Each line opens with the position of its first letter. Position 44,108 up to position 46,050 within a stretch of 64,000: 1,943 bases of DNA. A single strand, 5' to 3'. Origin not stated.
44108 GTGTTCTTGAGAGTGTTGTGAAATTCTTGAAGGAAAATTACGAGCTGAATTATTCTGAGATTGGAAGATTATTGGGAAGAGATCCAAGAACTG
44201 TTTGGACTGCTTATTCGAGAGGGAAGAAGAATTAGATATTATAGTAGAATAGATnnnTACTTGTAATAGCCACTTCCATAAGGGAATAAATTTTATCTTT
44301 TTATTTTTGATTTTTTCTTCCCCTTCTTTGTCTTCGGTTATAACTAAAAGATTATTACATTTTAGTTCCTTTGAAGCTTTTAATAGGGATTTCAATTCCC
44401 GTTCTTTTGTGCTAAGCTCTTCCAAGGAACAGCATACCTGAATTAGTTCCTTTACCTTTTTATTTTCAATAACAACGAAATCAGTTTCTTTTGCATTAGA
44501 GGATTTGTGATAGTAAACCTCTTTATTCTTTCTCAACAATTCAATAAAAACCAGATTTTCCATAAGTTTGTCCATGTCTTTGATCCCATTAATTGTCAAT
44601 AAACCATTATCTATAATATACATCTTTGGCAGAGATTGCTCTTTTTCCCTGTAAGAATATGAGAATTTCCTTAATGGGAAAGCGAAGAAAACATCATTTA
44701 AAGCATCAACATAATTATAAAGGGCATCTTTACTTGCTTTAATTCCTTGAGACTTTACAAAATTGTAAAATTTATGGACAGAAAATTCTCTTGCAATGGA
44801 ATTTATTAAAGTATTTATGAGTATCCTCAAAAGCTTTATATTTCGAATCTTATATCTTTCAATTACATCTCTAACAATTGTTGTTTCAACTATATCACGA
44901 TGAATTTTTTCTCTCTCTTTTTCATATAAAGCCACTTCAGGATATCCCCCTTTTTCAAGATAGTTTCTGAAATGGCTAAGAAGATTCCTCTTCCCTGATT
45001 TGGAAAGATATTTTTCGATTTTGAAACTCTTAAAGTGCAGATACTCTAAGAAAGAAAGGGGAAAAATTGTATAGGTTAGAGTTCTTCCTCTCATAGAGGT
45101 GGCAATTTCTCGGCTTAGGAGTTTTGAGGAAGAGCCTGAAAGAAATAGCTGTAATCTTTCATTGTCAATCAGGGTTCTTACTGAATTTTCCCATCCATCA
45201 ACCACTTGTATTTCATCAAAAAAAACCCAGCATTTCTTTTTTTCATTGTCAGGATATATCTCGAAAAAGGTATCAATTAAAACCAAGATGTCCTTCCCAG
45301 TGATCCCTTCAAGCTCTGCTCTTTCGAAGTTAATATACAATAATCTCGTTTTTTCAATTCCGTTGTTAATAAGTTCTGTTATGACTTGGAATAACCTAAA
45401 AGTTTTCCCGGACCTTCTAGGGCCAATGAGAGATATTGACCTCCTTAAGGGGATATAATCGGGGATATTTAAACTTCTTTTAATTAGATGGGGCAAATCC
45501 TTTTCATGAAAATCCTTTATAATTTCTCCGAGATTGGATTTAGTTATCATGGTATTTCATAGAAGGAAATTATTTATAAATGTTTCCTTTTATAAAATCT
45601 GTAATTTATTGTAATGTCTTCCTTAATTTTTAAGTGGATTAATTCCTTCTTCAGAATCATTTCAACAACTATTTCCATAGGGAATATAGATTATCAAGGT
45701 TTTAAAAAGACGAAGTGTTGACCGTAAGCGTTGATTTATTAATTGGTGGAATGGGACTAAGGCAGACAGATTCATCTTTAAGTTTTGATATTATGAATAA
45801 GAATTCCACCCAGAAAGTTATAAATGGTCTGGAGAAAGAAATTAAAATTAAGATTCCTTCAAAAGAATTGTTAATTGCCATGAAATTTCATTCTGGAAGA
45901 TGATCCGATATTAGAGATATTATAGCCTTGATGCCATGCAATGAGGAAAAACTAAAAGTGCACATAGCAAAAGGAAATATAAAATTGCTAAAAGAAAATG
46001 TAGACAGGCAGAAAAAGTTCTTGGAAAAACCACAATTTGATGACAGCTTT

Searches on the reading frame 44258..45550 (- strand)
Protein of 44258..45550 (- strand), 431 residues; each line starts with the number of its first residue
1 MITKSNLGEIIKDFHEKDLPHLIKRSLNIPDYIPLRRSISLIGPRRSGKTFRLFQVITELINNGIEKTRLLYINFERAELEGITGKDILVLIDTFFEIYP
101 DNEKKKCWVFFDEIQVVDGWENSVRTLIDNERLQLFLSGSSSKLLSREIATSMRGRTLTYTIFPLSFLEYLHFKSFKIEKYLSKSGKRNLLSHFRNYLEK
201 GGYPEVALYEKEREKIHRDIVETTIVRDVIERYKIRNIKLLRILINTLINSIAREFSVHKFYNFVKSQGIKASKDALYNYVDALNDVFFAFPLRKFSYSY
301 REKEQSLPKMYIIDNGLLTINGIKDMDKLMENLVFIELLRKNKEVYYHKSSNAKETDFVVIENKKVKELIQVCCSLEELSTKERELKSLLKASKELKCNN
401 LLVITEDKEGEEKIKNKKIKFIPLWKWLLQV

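Call 5: search_protein_families(library=pfam, proteins=[window:44258-45550:-], max_evalue=0.1)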
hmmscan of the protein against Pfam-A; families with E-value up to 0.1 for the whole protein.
window:44258-45550:- (431 aa): 4 families
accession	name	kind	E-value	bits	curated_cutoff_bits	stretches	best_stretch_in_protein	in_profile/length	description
PF13173.12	AAA_14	-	2.1e-33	115.5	27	1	37-171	3-129/129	AAA domain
PF13635.12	DUF4143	-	2.7e-16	60.2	28.1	1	227-372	2-157/160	Domain of unknown function (DUF4143)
PF02150.21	Zn_ribbon_RPB9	-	0.016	15.5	25.2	1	397-410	6-19/36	RNA polymerases M/15 Kd subunit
PF13481.12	AAA_25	-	0.072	13.2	27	0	25-76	22-81/195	AAA domain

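Call 23: search_protein_families(library=padloc, proteins=[window:44258-45550:-], max_evalue=0.01)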
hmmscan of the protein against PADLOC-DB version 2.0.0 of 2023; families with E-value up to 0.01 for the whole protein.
window:44258-45550:- (431 aa): 7 families
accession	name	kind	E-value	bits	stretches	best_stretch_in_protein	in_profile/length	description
PDLC04787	PDC-S01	-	2e-106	354.3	1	31-430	22-408/412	-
PDLC04789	PDC-S01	-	5.7e-37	125.6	1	31-367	12-334/375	-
PDLC04791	PDC-S01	-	2e-26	90.6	1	41-409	24-380/395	-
PDLC04790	PDC-S01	-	1.1e-25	88.2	1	39-392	30-385/422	-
PDLC04786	PDC-S01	-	2.9e-17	60.5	1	36-425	20-427/439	-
PDLC04792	PDC-S01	-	1.7e-13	48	1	39-425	22-428/452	-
PDLC04140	mad8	-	0.0017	15.9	1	31-315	22-199/314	mads_8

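Call 24: search_protein_families(library=ncbifam, proteins=[window:44258-45550:-], max_evalue=0.01)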
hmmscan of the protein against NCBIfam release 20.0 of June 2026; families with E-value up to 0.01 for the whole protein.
window:44258-45550:- (431 aa): 0 families

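Call 25: search_solved_structures(query=window:44258-45550:-, max_evalue=1)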
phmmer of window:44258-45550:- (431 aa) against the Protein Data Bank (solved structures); distinct sequences matched with E-value up to 1: 3.
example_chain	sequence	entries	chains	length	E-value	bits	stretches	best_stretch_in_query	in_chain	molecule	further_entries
3cmu_A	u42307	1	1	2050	1.2e-06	31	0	33-102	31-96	Protein recA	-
3cmt_A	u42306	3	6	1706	1.8e-05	27.1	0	33-102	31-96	Protein recA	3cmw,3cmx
3cmv_A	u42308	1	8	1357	0.00032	23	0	33-102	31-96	Protein recA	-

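Call 27: find_homologous_proteins(query=window:44258-45550:-, max_evalue=1e-20)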
Query window:44258-45550:- (431 aa): 5899 proteins with E <= 1e-20 among 8000 candidates; the best 120 are listed.
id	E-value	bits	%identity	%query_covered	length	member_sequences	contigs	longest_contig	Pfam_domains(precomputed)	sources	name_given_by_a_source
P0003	6.0e-278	939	100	100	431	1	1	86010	PF13173.13,PF13635.13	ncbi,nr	ncbi:ATP-binding protein [Candidatus Woesearchaeota archaeon]|nr:ATP-binding protein [Candidatus Woe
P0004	2.8e-178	611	64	100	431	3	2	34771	PF13173.13,PF13635.13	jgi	jgi:hypothetical protein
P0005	7.0e-177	607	63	100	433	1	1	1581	PF13173.13,PF13635.13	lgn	-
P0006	4.1e-175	601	61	100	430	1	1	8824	PF13173.13,PF13635.13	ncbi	-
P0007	1.2e-174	599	63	100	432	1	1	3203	PF13173.13,PF13635.13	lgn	-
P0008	1.2e-174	599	63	100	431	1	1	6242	PF13173.13,PF13635.13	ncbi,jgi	-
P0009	2.6e-174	598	63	100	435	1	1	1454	PF13173.13,PF13635.13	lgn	-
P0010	2.8e-174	598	62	100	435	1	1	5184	PF13173.13,PF13635.13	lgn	-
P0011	9.6e-173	593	61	100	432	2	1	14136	PF13173.13,PF13635.13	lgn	-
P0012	2.1e-172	592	61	100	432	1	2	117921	PF13173.13,PF13635.13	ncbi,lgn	-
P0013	2.4e-171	588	62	100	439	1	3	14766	PF13173.13,PF13635.13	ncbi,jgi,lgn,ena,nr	ncbi:ATP-binding protein [Candidatus Micrarchaeota archaeon]|nr:ATP-binding protein [Candidatus Micr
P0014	3.5e-171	588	62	100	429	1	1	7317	PF13173.13,PF13635.13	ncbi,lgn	-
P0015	6.4e-171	587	62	100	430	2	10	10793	PF13173.13,PF13635.13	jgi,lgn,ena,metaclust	metaclust:\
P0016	1.0e-170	586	61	100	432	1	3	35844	PF13173.13,PF13635.13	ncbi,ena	-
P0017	1.6e-170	586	59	100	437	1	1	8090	PF13173.13,PF13635.13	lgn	-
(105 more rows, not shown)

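Call 38: find_related_loci(query=A3, collection=genome_contigs, flank=4000)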
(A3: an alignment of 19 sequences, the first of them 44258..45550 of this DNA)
Query A3 (431 aa) in genome_contigs; peptide patterns used: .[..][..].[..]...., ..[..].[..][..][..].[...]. (x = any residue, [..] = any of these).
599 stretches matched a pattern (row limit reached: there are more); 575 encode a relative of the query (tblastn E <= 1e-3); the best 80 are kept; 80 distinct loci.
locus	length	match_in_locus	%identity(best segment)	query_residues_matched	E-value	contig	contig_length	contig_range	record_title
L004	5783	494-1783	61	1-430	5e-180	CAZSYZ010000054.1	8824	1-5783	MAG TPA_asm: uncultured archaeon isolate binchicken_co89_221 genome assembly, contig: NODE_16420_length_8824_cov_4.66849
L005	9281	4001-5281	61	1-427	1e-174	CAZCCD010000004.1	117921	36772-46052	MAG TPA_asm: Candidatus Woesearchaeota archaeon isolate binchicken_co38_509 genome assembly, contig: NODE_423_length_117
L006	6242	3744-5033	63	1-430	1e-167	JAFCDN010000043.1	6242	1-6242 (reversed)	MAG: Candidatus Iainarchaeum archaeon isolate Meg19_1012_Bin_505 Meg19_1012_Bin_505_scaffold_53967, whole genome shotgun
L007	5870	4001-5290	62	1-430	2e-166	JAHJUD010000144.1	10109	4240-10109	MAG: Candidatus Micrarchaeota archaeon isolate OS_PC_MetaG.mb.82 OS_PC_MetaG.mb.82_k141_616380, whole genome shotgun seq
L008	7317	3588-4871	62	1-429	5e-166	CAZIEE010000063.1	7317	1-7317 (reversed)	MAG TPA_asm: uncultured Methanosarcinales archaeon isolate SRP090828_co1_47 genome assembly, contig: NODE_2228_length_73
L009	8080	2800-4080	58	1-431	2e-158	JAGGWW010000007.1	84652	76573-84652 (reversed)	MAG: Nanoarchaeota archaeon isolate AUK136 PB_MBMC_090_c_000000000035, whole genome shotgun sequence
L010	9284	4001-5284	61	1-429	1e-156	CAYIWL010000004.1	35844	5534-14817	MAG TPA_asm: Candidatus Woesearchaeota archaeon isolate ERP119705_co6_841 genome assembly, contig: NODE_1045_length_3584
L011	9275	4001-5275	58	1-429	1e-152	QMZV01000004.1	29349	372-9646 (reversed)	MAG: Candidatus Aenigmatarchaeota archaeon isolate B34_G15 B34_Guay15_scaffold_00124, whole genome shotgun sequence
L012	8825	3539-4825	51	1-430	2e-149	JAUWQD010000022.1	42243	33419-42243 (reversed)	MAG: Methanosarcinaceae archaeon isolate CSMAG_2493 CSMAG_2493_k141_685148_length_42243_cov_21.0000, whole genome shotgu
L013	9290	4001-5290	54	1-431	5e-144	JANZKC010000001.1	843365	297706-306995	MAG: Candidatus Culexmicrobium cathedralense isolate GB-1867-005 Ga0190363_1000001, whole genome shotgun sequence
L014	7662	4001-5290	50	1-429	1e-140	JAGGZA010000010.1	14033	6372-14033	MAG: Candidatus Aerophobetes bacterium isolate AUK192 PB_MBMC_146_c_000000000273, whole genome shotgun sequence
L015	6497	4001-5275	52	1-429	6e-139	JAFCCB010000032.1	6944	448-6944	Candidatus Dojkabacteria bacterium isolate AB_1215_Bin_135 AB_1215_Bin_135.fna_scaffold_22576, whole genome shotgun sequ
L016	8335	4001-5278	52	1-430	4e-138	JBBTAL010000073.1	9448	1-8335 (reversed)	MAG: Nanoarchaeota archaeon isolate H32-bin105_1 H32_bin105_1_000000000073, whole genome shotgun sequence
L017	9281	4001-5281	48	1-429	6e-138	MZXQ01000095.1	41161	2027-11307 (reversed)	MAG: ANME-2 cluster archaeon HR1 5133_contig_106.2, whole genome shotgun sequence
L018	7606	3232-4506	51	1-429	1e-134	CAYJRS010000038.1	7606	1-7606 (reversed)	MAG TPA_asm: Candidatus Woesearchaeota archaeon isolate ERP125453_co1_447 genome assembly, contig: NODE_12092_length_760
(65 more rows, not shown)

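Call 68: predict_structure(alignment_id=A6)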
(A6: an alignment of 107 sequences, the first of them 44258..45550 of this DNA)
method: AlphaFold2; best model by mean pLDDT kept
length: 431 residues; sequences in the alignment: 107
mean_pLDDT: 90.3   pTM: 0.89
mean pLDDT of the five models: 90.3, 90.0, 88.9, 88.6, 88.2
residues with pLDDT >= 90: 290; 70-90: 120; 50-70: 21; < 50: 0
segments of 3 or more residues with pLDDT < 50: none
pLDDT, mean of each block of 10 residues (from residue 1): 90 91 69 75 89 91 94 93 92 96 94 90 89 90 64 80 92 87 91 96 89 91 86 88 96 96 95 93 93 93 92 96 95 96 94 93 94 87 89 95 95 93 94 65
secondary structure, 60 per line:
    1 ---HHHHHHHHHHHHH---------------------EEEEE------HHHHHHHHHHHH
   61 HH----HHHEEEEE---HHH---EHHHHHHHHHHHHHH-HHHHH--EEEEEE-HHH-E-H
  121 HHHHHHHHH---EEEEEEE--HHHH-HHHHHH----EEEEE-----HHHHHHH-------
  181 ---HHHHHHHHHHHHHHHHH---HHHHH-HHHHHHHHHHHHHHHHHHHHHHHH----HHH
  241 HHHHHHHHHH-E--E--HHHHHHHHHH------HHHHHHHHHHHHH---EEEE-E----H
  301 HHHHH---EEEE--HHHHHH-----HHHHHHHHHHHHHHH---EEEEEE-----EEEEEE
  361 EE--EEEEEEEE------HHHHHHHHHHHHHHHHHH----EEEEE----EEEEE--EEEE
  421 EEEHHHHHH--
elements in order: H4-16 E38-42 H49-62 E70-74 H85-98 H100-104 E107-112 H120-129 E133-139 H142-145 H147-152 E157-161 H167-173 H184-200 H204-208 H210-233 H238-250 H258-267 H274-286 E290-293 H300-305 E309-312 H315-320 H326-340 E344-349 E355-362 E365-372 H379-396 E401-405 E410-414 E417-423 H424-429

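Call 71: fold_search(model_id=the predicted structure, library=pdb)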
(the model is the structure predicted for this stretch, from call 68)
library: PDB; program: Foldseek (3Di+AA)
matches with E <= 10: 1257; with E <= 0.001: 133
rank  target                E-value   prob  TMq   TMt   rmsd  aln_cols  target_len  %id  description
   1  2qby_A                4.3e-07  1.00  0.33  0.37  11.4       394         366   14  Crystal structure of a heterodimer of Cdc6/Orc1 initiators bound to origin DNA (from S. solfataricus) (released 2007-09-11)
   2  2v1u_A                3.9e-06  1.00  0.30  0.33  12.7       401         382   13  STRUCTURE OF THE AEROPYRUM PERNIX ORC1 PROTEIN IN COMPLEX WITH DNA (released 2007-09-18)
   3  8s0e_G                4.1e-06  1.00  0.26  0.32  15.7       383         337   13  H. sapiens OCCM bound to double stranded DNA (released 2024-10-02)
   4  2qby_B                5.1e-06  1.00  0.30  0.35  11.3       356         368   12  Crystal structure of a heterodimer of Cdc6/Orc1 initiators bound to origin DNA (from S. solfataricus) (released 2007-09-11)
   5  8uii_C                8.5e-06  1.00  0.31  0.39  12.0       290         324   16  Cryo-EM map of human clamp-clamp loader ATAD5-RFC-closed PCNA complex in intermediate state 1 (released 2024-05-29)
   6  7tji_D                9.0e-06  1.00  0.28  0.28  16.3       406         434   14  S. cerevisiae ORC bound to 84 bp ARS1 DNA and Cdc6 (state 2) with flexible Orc6 N-terminal domain (released 2022-10-05)
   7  7tjj_D                1.0e-05  1.00  0.26  0.25  16.7       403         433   14  S. cerevisiae ORC bound to 84 bp ARS1 DNA and Cdc6 (state 1) with docked Orc6 N-terminal domain (released 2022-10-05)
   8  5ujm_B                1.1e-05  1.00  0.21  0.30  17.9       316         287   13  Structure of the active form of human Origin Recognition Complex and its ATPase motor module (released 2017-02-08)
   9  7jpq_D                1.2e-05  1.00  0.28  0.30  16.1       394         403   12  ORC-O2-5: Human Origin Recognition Complex (ORC) with subunits 2,3,4,5 (released 2020-09-02)
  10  7tjh_D                1.2e-05  1.00  0.24  0.24  16.8       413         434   13  S. cerevisiae ORC bound to 84 bp ARS1 DNA and Cdc6 (state 1) with flexible Orc6 N-terminal domain (released 2022-10-05)
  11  7tib_E                1.9e-05  1.00  0.27  0.32  12.4       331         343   12  Structure of the yeast clamp loader (Replication Factor C RFC) bound to the open sliding clamp (Proliferating Cell Nuc (released 2022-02-16)
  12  8zwo_E                2.9e-05  1.00  0.27  0.33  11.9       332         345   11  Structure of CTF18-PCNA with ATP (released 2025-06-18)
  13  1l8q                  2.9e-05  1.00  0.23  0.29  15.1       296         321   16  CRYSTAL STRUCTURE OF DNA REPLICATION INITIATION FACTOR (released 2002-09-25)
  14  7cte_B                3.9e-05  1.00  0.22  0.29  14.5       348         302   13  Human Origin Recognition Complex, ORC2-5 (released 2021-01-06)
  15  8dr4_E                4.3e-05  1.00  0.24  0.29  12.9       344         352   11  Open state of RFC:PCNA bound to a 3' ss/dsDNA junction (DNA2) without NTD (released 2022-08-17)
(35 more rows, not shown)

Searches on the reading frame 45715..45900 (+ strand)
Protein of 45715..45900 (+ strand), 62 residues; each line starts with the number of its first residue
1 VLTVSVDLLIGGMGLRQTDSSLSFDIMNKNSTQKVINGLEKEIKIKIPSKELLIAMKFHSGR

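Call 5: search_protein_families(library=pfam, proteins=[window:45715-45900:+], max_evalue=0.1)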
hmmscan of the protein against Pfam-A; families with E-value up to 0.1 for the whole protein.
window:45715-45900:+ (62 aa): 2 families
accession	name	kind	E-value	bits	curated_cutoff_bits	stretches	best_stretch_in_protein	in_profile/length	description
PF06058.19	DCP1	-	0.015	15.7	22.5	1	16-54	52-90/117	Dcp1-like decapping family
PF24650.2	TT1_Tal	-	0.052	13.6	27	1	17-45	26-54/90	Tal, N-terminal tail tube TT1 domain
